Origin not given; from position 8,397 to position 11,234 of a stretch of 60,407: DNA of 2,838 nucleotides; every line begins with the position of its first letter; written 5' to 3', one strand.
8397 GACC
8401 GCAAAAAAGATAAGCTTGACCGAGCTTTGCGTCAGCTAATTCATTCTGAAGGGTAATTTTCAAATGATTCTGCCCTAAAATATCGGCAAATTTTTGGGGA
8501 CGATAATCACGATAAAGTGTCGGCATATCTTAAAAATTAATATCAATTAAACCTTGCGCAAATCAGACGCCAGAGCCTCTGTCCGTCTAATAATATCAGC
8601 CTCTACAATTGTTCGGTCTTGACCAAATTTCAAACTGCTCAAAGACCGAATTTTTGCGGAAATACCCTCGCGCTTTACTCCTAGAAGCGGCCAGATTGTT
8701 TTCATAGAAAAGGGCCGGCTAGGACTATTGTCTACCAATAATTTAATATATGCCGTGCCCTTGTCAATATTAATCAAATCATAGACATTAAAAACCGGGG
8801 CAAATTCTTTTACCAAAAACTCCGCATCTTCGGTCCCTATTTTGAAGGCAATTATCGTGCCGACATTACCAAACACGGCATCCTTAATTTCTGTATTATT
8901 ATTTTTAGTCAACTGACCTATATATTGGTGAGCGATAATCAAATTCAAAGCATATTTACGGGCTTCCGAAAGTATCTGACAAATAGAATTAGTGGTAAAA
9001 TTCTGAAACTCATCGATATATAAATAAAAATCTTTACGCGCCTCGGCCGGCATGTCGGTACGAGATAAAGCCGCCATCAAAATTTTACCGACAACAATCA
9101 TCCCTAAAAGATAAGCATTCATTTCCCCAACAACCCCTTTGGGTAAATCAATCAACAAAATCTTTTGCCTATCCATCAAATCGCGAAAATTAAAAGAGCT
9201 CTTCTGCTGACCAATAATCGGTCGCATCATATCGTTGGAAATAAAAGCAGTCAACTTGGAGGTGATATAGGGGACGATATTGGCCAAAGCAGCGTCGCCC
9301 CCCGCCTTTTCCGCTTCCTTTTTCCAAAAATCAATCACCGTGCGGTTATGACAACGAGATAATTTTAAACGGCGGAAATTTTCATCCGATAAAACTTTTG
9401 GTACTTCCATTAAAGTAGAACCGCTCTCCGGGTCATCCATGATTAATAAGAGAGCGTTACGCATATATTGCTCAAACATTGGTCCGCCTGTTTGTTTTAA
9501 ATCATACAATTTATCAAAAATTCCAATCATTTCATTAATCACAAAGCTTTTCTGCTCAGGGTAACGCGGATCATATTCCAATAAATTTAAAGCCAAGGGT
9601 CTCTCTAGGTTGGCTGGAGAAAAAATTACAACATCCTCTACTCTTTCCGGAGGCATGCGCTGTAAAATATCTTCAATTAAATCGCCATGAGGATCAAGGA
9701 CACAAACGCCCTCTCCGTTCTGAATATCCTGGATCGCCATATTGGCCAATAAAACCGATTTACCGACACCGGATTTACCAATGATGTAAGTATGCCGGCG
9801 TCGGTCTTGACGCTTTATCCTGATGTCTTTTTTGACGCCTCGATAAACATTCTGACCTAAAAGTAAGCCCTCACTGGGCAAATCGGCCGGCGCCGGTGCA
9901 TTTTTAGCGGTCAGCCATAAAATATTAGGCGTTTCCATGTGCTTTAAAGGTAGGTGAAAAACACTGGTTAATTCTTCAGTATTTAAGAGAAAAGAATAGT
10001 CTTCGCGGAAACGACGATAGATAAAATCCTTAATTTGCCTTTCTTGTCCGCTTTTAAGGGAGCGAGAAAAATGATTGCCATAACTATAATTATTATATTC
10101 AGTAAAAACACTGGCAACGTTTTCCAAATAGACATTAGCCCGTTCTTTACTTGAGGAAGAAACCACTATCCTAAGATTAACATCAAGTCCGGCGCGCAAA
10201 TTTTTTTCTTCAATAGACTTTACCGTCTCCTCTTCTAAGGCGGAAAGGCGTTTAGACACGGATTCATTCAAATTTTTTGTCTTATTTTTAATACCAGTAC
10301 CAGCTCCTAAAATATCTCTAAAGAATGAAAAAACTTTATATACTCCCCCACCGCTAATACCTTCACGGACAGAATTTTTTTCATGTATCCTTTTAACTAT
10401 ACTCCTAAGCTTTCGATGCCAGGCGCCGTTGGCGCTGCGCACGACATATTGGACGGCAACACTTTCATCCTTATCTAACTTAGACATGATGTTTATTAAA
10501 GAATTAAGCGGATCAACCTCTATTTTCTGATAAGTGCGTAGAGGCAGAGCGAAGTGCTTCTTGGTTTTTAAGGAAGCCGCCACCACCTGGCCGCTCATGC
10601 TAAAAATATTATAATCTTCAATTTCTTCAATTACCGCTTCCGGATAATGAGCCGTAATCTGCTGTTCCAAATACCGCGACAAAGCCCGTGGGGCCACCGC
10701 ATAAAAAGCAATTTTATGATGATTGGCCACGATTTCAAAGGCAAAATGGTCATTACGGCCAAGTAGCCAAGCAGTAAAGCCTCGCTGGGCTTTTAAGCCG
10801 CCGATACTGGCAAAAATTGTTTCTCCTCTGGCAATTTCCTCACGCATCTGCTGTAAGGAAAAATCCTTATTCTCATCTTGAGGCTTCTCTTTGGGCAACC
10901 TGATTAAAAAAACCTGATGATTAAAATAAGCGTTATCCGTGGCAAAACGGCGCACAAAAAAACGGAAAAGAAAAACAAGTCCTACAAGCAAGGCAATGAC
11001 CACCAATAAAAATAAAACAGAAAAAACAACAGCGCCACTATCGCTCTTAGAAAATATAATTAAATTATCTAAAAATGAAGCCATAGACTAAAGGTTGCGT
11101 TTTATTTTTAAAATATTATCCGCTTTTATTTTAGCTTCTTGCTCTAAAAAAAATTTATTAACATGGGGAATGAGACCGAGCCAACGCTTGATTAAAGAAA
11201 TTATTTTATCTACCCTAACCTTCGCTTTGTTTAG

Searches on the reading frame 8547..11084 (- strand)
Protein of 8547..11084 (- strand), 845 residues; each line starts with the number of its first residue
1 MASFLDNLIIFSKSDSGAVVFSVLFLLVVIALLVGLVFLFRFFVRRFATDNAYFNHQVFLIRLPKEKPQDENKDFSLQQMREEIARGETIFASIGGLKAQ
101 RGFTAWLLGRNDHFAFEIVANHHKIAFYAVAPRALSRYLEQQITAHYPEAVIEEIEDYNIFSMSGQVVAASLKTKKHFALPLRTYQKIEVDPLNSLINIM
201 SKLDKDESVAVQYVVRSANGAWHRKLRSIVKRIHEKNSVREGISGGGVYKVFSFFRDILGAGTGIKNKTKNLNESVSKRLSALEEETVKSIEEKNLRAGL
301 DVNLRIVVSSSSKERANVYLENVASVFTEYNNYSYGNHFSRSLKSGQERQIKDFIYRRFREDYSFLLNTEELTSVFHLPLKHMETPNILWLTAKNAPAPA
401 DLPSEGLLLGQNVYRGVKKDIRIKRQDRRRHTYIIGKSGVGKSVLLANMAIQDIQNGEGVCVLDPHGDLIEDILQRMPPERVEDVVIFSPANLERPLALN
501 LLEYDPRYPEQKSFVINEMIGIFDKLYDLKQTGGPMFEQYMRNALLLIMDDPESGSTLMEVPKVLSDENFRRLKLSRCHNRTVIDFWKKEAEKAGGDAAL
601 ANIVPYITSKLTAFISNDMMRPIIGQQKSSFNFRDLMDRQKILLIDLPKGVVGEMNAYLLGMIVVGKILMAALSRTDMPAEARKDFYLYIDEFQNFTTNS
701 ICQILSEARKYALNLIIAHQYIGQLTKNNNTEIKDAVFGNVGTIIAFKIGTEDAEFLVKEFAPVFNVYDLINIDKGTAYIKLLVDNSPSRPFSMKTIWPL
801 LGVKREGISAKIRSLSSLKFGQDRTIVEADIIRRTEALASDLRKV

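Call 4: search_protein_families(library=pfam, proteins=[window:8547-11084:-], max_evalue=1)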
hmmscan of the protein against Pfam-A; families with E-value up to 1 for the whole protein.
window:8547-11084:- (845 aa): 20 families
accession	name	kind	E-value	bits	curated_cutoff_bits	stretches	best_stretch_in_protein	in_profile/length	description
PF10412.15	TrwB_AAD_bind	-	7.2e-08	32.1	20.5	2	423-475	9-61/387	Type IV secretion-system coupling protein DNA-binding domain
PF02534.20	T4SS-DNA_transf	-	5.8e-06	25.9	20.1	1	430-759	45-380/468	Type IV secretory system Conjugative DNA transfer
PF01935.23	DUF87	-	1.1e-05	26.1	23.2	1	429-502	23-90/220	Helicase HerA, central domain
PF12696.13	TraG-D_C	-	2.2e-05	24.8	22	1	686-755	2-70/126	TraM recognition site of TraD and TraG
PF13401.12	AAA_22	-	0.0033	18.2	27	1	427-468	3-45/130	AAA domain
PF13314.11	DUF4083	-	0.012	16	25.4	1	21-52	3-34/57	Domain of unknown function (DUF4083)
PF13191.12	AAA_16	-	0.013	16.4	32.6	1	426-453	21-48/167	AAA ATPase domain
PF01656.29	CbiA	-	0.027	14.9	25.4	1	436-465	6-35/125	CobQ/CobB/MinD/ParA nucleotide binding domain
PF13555.12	AAA_29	-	0.039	14.1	27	1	422-447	18-41/61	P-loop containing region of AAA domain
PF25199.1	nSTAND_NTPase5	-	0.045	14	34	1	422-477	34-90/145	Novel STAND NTPase 5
PF03193.22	RsgA_GTPase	-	0.046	14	30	1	427-452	104-129/174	RsgA GTPase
PF00005.33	ABC_tran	-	0.048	14.7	25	1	430-452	12-34/137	ABC transporter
PF20720.3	nSTAND3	-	0.083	13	27.2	1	428-477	16-61/155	Novel STAND NTPase 3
PF10609.15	ParA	-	0.087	12.7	27.1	1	436-464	11-39/246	NUBPL iron-transfer P-loop NTPase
PF21445.3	ADDB_N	-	0.1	12.2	26.6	0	655-719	168-231/290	ADDB, N-terminal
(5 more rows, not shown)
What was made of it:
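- Closest known: Orphan VirD4-like coupling proteins. Same: B passes the Pfam cut-offs for TrwB_AAD_bind, T4SS-DNA_transf and TraG-D_C (call 4).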

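Call 10: search_protein_families(library=ncbifam, proteins=[window:8547-11084:-], max_evalue=0.1)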
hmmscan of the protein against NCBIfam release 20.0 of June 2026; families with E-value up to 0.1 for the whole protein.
window:8547-11084:- (845 aa): 18 families
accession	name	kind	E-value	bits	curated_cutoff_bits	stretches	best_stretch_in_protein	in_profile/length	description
TIGR03743.1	SXT_TraD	subfamily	1.6e-14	53.3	366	2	397-477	139-221/636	conjugative transfer system coupling protein TraD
NF045973.1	conju_CD1115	equivalog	7.2e-10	38.3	250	1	407-755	2-363/442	VirD4-like conjugal transfer protein, CD1115 family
TIGR03754.1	conj_TOL_TraD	equivalog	2.2e-09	36.4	647.55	1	411-478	159-227/643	type IV conjugative transfer system coupling protein TraD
NF053655.1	CedD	equivalog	6e-06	25.2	600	1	410-473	202-265/527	DNA-translocating ATPase CedD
NF045975.1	VirB4_plasma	equivalog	1.3e-05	23.1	590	1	405-466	489-552/894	Mbov_0397 family ICE element conjugal transfer ATPase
NF033849.1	ser_rich_anae_1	subfamily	3.5e-05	21.4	650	1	420-690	751-1023/1163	serine-rich protein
NF041447.1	TrbC_conju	equivalog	0.00016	20.3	800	0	407-465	107-165/685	F-type conjugative transfer protein TrbC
NF041326.1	Bacteroid_MobC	subfamily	0.00026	19.5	900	1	688-767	460-539/655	conjugal transfer protein MobC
TIGR00929.1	VirB4_CagE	subfamily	0.0024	16.2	643.1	0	431-452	439-460/792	VirB4 family type IV secretion/conjugal transfer ATPase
TIGR02759.1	TraD_Ftype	equivalog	0.0026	16.6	521.35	0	677-750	400-474/566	type IV conjugative transfer system coupling protein TraD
TIGR03420.1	DnaA_homol_Hda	equivalog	0.0045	16.6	194.8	1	424-466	33-75/226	DnaA regulatory inactivator Hda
NF010394.0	PRK13822.1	subfamily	0.0087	14.9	443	1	609-727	409-521/643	conjugal transfer coupling protein TraG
NF041136.1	MrpORP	equivalog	0.027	13.8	450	1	435-475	12-54/365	iron-sulfur cluster carrier protein MrpORP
NF006505.0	PRK08939.1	equivalog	0.041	13.1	228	0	424-452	151-179/306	primosomal protein DnaI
NF002989.0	PRK03732.1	equivalog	0.048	13.8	181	0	241-326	25-109/114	hypothetical protein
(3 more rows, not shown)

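Call 17: find_homologous_proteins(query=window:8547-11084:-)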
Query window:8547-11084:- (845 aa): 2584 proteins with E <= 0.001 among 8000 candidates; the best 120 are listed.
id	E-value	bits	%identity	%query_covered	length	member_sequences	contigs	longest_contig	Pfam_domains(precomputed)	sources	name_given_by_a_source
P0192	0.0e+0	1882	100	100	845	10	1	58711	PF26449.1,PF10412.16,PF01935.24,PF02534.21,PF12696.14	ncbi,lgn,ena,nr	ncbi:MAG TPA: type IV secretion system DNA-binding domain-containing protein [bacterium]|nr:type IV 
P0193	0.0e+0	1652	86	100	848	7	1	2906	PF26449.1,PF10412.16,PF01935.24,PF02534.21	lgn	-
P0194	0.0e+0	1631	86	99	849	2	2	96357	PF26449.1,PF10412.16,PF01935.24,PF02534.21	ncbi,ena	-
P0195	0.0e+0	1626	85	99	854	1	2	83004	PF26449.1,PF10412.16,PF01935.24,PF02534.21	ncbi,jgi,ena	-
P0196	0.0e+0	1623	85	99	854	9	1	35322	PF26449.1,PF10412.16,PF01935.24,PF02534.21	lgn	-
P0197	0.0e+0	1623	86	99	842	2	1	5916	PF26449.1,PF10412.16,PF02534.21,PF12696.14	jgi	-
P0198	0.0e+0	1609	84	98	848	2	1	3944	PF26449.1,PF10412.16,PF01935.24,PF02534.21,PF12696.14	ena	-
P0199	0.0e+0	1571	84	98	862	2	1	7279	PF26449.1,PF10412.16,PF01935.24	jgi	-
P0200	0.0e+0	1557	82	98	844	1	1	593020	PF26449.1,PF10412.16,PF01935.24,PF02534.21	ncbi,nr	ncbi:MAG: type IV secretion system DNA-binding domain-containing protein [Patescibacteria group bact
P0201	0.0e+0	1548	82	98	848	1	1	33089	PF26449.1,PF10412.16,PF02534.21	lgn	-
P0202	0.0e+0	1547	81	99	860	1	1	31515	PF26449.1,PF10412.16,PF01935.24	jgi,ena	-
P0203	0.0e+0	1538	81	99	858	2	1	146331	PF26449.1,PF10412.16,PF01935.24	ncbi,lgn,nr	ncbi:MAG: type IV secretion system DNA-binding domain-containing protein [bacterium]|nr:type IV secr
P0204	0.0e+0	1534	81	99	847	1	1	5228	PF26449.1,PF10412.16,PF01935.24,PF02534.21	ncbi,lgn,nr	ncbi:type IV secretion system DNA-binding domain-containing protein [Patescibacteria group bacterium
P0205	0.0e+0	1533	83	95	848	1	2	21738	PF26449.1,PF10412.16,PF01935.24,PF02534.21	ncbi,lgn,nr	ncbi:type IV secretion system DNA-binding domain-containing protein [Patescibacteria group bacterium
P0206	0.0e+0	1530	81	98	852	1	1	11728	PF26449.1,PF10412.16,PF01935.24,PF02534.21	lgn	-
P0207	0.0e+0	1527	80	99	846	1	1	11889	PF26449.1,PF10412.16,PF02534.21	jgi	-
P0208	0.0e+0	1525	80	98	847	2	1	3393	PF26449.1,PF10412.16,PF01935.24,PF02534.21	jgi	-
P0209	0.0e+0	1523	81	98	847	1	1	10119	PF26449.1,PF10412.16,PF02534.21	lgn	-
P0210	0.0e+0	1523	82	95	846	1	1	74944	PF26449.1,PF10412.16,PF01935.24,PF02534.21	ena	-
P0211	0.0e+0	1521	81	98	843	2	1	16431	PF26449.1,PF10412.16,PF02534.21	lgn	-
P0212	0.0e+0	1519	80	98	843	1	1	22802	PF26449.1,PF10412.16,PF02534.21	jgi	jgi:hypothetical protein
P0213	0.0e+0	1511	81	98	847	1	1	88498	PF26449.1,PF10412.16,PF01935.24,PF02534.21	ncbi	-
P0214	0.0e+0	1498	80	99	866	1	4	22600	PF26449.1,PF10412.16,PF01935.24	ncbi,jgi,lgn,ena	jgi:hypothetical protein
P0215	0.0e+0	1491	78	99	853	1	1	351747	PF26449.1,PF10412.16,PF01935.24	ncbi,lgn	ncbi:MAG: type IV secretory system conjugative DNA transfer family protein [Bacillota bacterium]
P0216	0.0e+0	1487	80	94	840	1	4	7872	PF26449.1,PF10412.16,PF02534.21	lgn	-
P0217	0.0e+0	1475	81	94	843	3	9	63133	PF26449.1,PF10412.16,PF01935.24,PF02534.21,PF12696.14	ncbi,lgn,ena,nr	ncbi:MAG: DUF87 domain-containing protein [Clostridia bacterium]|nr:DUF87 domain-containing protein 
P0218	0.0e+0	1474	80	94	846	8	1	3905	PF26449.1,PF10412.16,PF01935.24,PF02534.21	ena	-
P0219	0.0e+0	1455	78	98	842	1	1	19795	PF26449.1,PF10412.16,PF01935.24,PF02534.21,PF12696.14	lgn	-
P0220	0.0e+0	1377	76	93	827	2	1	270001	PF26449.1,PF10412.16,PF01935.24,PF02534.21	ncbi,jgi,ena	ncbi:MAG: type IV secretory system conjugative DNA transfer family protein [Patescibacteria group ba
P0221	0.0e+0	1372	74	95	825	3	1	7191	PF26449.1,PF10412.16,PF02534.21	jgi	-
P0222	0.0e+0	1371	75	94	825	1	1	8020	PF26449.1,PF10412.16,PF02534.21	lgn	-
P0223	0.0e+0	1369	75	93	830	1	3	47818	PF26449.1,PF10412.16,PF01935.24,PF02534.21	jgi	-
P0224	0.0e+0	1366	73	96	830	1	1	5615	PF26449.1,PF10412.16,PF01935.24,PF02534.21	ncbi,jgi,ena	ncbi:MAG: type IV secretory system conjugative DNA transfer family protein [Patescibacteria group ba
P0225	0.0e+0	1359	73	96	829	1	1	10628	PF26449.1,PF10412.16,PF01935.24,PF02534.21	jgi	-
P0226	0.0e+0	1359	73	95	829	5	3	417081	PF26449.1,PF10412.16,PF01935.24,PF02534.21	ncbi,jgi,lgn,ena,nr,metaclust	ncbi:TPA: hypothetical protein DCZ15_00950 [Candidatus Falkowbacteria bacterium]|nr:MAG: hypothetica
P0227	0.0e+0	1358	73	96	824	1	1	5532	PF26449.1,PF10412.16,PF01935.24,PF02534.21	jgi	jgi:hypothetical protein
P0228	0.0e+0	1357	73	97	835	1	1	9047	PF26449.1,PF10412.16,PF02534.21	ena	-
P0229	0.0e+0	1356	72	97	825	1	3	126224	PF26449.1,PF10412.16,PF01935.24,PF02534.21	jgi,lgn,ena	-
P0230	0.0e+0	1356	72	97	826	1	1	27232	PF26449.1,PF10412.16,PF02534.21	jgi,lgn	jgi:hypothetical protein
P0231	0.0e+0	1352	74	94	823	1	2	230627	PF26449.1,PF10412.16,PF02534.21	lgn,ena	-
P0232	0.0e+0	1352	73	94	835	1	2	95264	PF26449.1,PF10412.16,PF01935.24,PF02534.21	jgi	-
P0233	0.0e+0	1351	73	94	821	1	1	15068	PF26449.1,PF10412.16,PF02534.21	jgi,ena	-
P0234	0.0e+0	1350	73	96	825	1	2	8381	PF26449.1,PF10412.16,PF02534.21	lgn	-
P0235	0.0e+0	1349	73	96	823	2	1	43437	PF26449.1,PF10412.16,PF01935.24,PF02534.21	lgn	-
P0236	0.0e+0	1348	71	97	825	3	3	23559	PF26449.1,PF10412.16,PF01935.24,PF02534.21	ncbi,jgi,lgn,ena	-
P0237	0.0e+0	1347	73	96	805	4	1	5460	PF26449.1,PF10412.16,PF02534.21,PF12696.14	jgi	-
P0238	0.0e+0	1346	74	93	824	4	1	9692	PF26449.1,PF10412.16,PF01935.24,PF02534.21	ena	-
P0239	0.0e+0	1345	72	97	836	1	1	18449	PF26449.1,PF10412.16,PF02534.21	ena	-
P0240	0.0e+0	1344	74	93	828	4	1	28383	PF26449.1,PF10412.16,PF02534.21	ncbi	-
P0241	0.0e+0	1343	72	96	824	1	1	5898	PF26449.1,PF10412.16,PF01935.24,PF02534.21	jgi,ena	-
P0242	0.0e+0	1343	73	96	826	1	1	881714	PF26449.1,PF10412.16,PF02534.21,PF12696.14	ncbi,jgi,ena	ncbi:MAG: type IV secretory system conjugative DNA transfer family protein [Patescibacteria group ba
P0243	0.0e+0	1343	74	93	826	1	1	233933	PF26449.1,PF10412.16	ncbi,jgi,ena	ncbi:MAG: TraM recognition domain-containing protein [Patescibacteria group bacterium]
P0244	0.0e+0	1342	72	96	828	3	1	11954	PF26449.1,PF10412.16,PF01935.24,PF02534.21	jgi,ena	-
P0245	0.0e+0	1342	72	96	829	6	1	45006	PF26449.1,PF10412.16,PF01935.24,PF02534.21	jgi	jgi:hypothetical protein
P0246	0.0e+0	1341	72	94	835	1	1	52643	PF26449.1,PF10412.16,PF01935.24,PF02534.21,PF12696.14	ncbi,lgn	-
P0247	0.0e+0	1341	73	93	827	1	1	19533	PF26449.1,PF10412.16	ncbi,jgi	jgi:hypothetical protein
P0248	0.0e+0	1340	74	93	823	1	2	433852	PF26449.1,PF10412.16,PF02534.21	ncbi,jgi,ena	ncbi:MAG: DUF87 domain-containing protein [Patescibacteria group bacterium]|jgi:hypothetical protein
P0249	0.0e+0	1340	71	97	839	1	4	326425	PF26449.1,PF10412.16,PF01935.24,PF02534.21,PF12696.14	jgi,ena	-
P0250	0.0e+0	1340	72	95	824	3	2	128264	PF26449.1,PF10412.16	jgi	-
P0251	0.0e+0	1339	74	93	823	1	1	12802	PF26449.1,PF10412.16,PF02534.21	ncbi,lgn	-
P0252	0.0e+0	1338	72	97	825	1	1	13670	PF26449.1,PF10412.16,PF02534.21,PF12696.14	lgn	-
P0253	0.0e+0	1338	71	98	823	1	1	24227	PF26449.1,PF10412.16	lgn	-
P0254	0.0e+0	1338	71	98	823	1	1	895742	PF26449.1,PF10412.16,PF01935.24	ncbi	-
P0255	0.0e+0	1337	72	95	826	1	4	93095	PF26449.1,PF10412.16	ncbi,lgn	-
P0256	0.0e+0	1337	72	96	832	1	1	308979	PF26449.1,PF10412.16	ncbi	-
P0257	0.0e+0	1336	73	95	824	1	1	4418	PF26449.1,PF10412.16,PF01935.24,PF02534.21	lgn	-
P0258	0.0e+0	1336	74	93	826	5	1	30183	PF26449.1,PF10412.16,PF02534.21,PF12696.14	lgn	-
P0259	0.0e+0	1335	71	96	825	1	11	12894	PF26449.1,PF10412.16,PF01935.24,PF02534.21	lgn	-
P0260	0.0e+0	1335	72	96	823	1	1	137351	PF26449.1,PF10412.16,PF01935.24,PF02534.21,PF12696.14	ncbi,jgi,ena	ncbi:MAG: TraM recognition domain-containing protein [Patescibacteria group bacterium]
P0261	0.0e+0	1335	73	94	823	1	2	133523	PF26449.1,PF10412.16,PF01935.24,PF02534.21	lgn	-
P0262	0.0e+0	1335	74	93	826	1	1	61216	PF26449.1,PF10412.16,PF01935.24,PF02534.21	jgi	jgi:hypothetical protein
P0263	0.0e+0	1334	71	97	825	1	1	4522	PF26449.1,PF10412.16,PF01935.24,PF02534.21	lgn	-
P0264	0.0e+0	1334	72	95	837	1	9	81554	PF26449.1,PF10412.16,PF01935.24,PF02534.21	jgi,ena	-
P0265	0.0e+0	1334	72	96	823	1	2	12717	PF26449.1,PF10412.16,PF01935.24,PF02534.21,PF12696.14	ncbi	-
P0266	0.0e+0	1334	69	98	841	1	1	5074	PF26449.1,PF10412.16,PF01935.24,PF02534.21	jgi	jgi:hypothetical protein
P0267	0.0e+0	1333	72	96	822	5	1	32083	PF26449.1,PF10412.16,PF01935.24,PF02534.21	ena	-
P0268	0.0e+0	1332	71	97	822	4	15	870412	PF26449.1,PF10412.16,PF01935.24,PF02534.21,PF12696.14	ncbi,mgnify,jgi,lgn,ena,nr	ncbi:MAG: type IV secretory system conjugative DNA transfer family protein [Patescibacteria group ba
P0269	0.0e+0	1332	73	93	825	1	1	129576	PF26449.1,PF10412.16,PF01935.24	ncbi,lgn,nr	ncbi:MAG: type IV secretion system DNA-binding domain-containing protein [Candidatus Falkowbacteria 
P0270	0.0e+0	1332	70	97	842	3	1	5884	PF26449.1,PF10412.16,PF01935.24,PF02534.21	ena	-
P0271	0.0e+0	1331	72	95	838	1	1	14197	PF26449.1,PF10412.16,PF01935.24,PF02534.21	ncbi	-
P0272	0.0e+0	1331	71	97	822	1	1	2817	PF26449.1,PF10412.16,PF02534.21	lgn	-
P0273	0.0e+0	1331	72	94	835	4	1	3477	PF26449.1,PF10412.16,PF02534.21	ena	-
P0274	0.0e+0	1331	71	95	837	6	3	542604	PF26449.1,PF10412.16,PF01935.24,PF02534.21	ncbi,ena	-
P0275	0.0e+0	1330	72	95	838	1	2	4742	PF26449.1,PF10412.16,PF01935.24,PF02534.21,PF12696.14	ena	-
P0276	0.0e+0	1330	70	97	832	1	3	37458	PF26449.1,PF10412.16,PF02534.21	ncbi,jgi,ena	ncbi:MAG: TraM recognition domain-containing protein [Patescibacteria group bacterium]|jgi:type IV s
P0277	0.0e+0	1329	71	97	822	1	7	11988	PF26449.1,PF10412.16,PF01935.24,PF02534.21,PF12696.14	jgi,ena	-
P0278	0.0e+0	1329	72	95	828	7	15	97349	PF26449.1,PF10412.16,PF02534.21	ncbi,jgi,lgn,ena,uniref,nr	ncbi:TraM recognition domain-containing protein [Candidatus Falkowbacteria bacterium]|uniref:DUF8128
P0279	0.0e+0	1328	71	97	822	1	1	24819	PF26449.1,PF10412.16,PF02534.21,PF12696.14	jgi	jgi:hypothetical protein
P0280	0.0e+0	1328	72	95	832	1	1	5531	PF26449.1,PF10412.16,PF01935.24,PF02534.21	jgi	-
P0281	0.0e+0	1328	71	98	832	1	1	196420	PF26449.1,PF10412.16,PF01935.24,PF02534.21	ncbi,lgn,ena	-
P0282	0.0e+0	1328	70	96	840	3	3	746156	PF26449.1,PF10412.16,PF01935.24,PF02534.21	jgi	jgi:hypothetical protein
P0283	0.0e+0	1328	72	96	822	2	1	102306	PF26449.1,PF10412.16,PF01935.24,PF02534.21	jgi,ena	-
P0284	0.0e+0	1327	71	97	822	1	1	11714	PF26449.1,PF10412.16,PF01935.24,PF02534.21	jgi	-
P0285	0.0e+0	1327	71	96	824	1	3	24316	PF26449.1,PF10412.16,PF02534.21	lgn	-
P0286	0.0e+0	1327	72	96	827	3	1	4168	PF26449.1,PF10412.16,PF02534.21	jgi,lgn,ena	-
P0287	0.0e+0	1326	70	99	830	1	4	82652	PF26449.1,PF10412.16,PF01935.24,PF02534.21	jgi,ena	-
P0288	0.0e+0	1326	71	97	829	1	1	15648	PF26449.1,PF10412.16,PF02534.21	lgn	-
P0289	0.0e+0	1326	71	96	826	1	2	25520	PF26449.1,PF10412.16,PF02534.21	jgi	-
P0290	0.0e+0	1326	71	95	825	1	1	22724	PF26449.1,PF10412.16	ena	-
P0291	0.0e+0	1325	71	96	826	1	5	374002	PF26449.1,PF10412.16,PF01935.24,PF02534.21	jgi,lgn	-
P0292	0.0e+0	1325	73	93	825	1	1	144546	PF26449.1,PF10412.16,PF02534.21,PF12696.14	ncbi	-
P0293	0.0e+0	1325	72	96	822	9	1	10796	PF26449.1,PF10412.16,PF01935.24,PF02534.21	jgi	jgi:hypothetical protein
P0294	0.0e+0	1324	73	94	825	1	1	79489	PF26449.1,PF10412.16,PF01935.24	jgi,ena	-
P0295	0.0e+0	1324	71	96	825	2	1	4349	PF26449.1,PF10412.16,PF01935.24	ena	-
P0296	0.0e+0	1324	72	94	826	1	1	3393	PF26449.1,PF10412.16,PF02534.21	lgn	-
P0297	0.0e+0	1324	71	95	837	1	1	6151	PF26449.1,PF10412.16,PF02534.21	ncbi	-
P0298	0.0e+0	1323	70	97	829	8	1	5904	PF26449.1,PF10412.16,PF02534.21,PF12696.14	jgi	-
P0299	0.0e+0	1322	71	96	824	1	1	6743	PF26449.1,PF10412.16,PF01935.24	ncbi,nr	ncbi:MAG: type IV secretion system DNA-binding domain-containing protein [bacterium]|nr:type IV secr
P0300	0.0e+0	1322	71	96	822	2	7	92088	PF26449.1,PF10412.16,PF02534.21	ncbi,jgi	jgi:hypothetical protein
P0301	0.0e+0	1321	71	96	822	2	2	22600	PF26449.1,PF10412.16,PF01935.24,PF02534.21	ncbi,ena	-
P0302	0.0e+0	1321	71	94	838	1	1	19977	PF26449.1,PF10412.16,PF02534.21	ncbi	-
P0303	0.0e+0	1321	71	94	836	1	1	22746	PF26449.1,PF10412.16,PF01935.24,PF02534.21,PF12696.14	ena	-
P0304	0.0e+0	1321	71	94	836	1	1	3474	PF26449.1,PF10412.16,PF01935.24,PF02534.21,PF12696.14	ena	-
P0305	0.0e+0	1321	71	94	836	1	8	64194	PF26449.1,PF10412.16,PF01935.24,PF02534.21,PF12696.14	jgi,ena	-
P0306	0.0e+0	1320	70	96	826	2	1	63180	PF26449.1,PF10412.16,PF02534.21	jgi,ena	-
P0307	0.0e+0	1320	71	96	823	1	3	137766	PF26449.1,PF10412.16,PF01935.24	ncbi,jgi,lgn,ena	-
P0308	0.0e+0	1320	71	96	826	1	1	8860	PF26449.1,PF10412.16,PF02534.21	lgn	-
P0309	0.0e+0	1320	71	96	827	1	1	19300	PF26449.1,PF10412.16,PF01935.24,PF12696.14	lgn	-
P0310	0.0e+0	1320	72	93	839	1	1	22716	PF26449.1,PF10412.16,PF01935.24,PF02534.21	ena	-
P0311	0.0e+0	1319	71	94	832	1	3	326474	PF26449.1,PF10412.16,PF02534.21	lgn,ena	-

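Call 23: search_solved_structures(query=A2, max_evalue=0.01)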
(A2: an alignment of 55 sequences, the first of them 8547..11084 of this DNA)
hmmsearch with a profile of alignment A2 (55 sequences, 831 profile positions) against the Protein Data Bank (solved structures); distinct sequences matched with E-value up to 0.01: 2.
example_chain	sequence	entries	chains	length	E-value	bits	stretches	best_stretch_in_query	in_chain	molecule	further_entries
1gl6_A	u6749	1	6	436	1e-06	30.3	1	416-464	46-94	ATPASE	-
1e9r_A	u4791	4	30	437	1e-06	30.3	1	416-464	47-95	CONJUGAL TRANSFER PROTEIN TRWB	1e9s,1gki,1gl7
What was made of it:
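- On Type IV coupling protein (VirD4/TrwB/TraD): Met for B: PF10412 32.1 bits vs cut-off 20.5, PF02534 25.9 vs 20.1, PF12696 24.8 vs 22 (call 4), and TrwB in the PDB at E=1e-6 (call 23).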
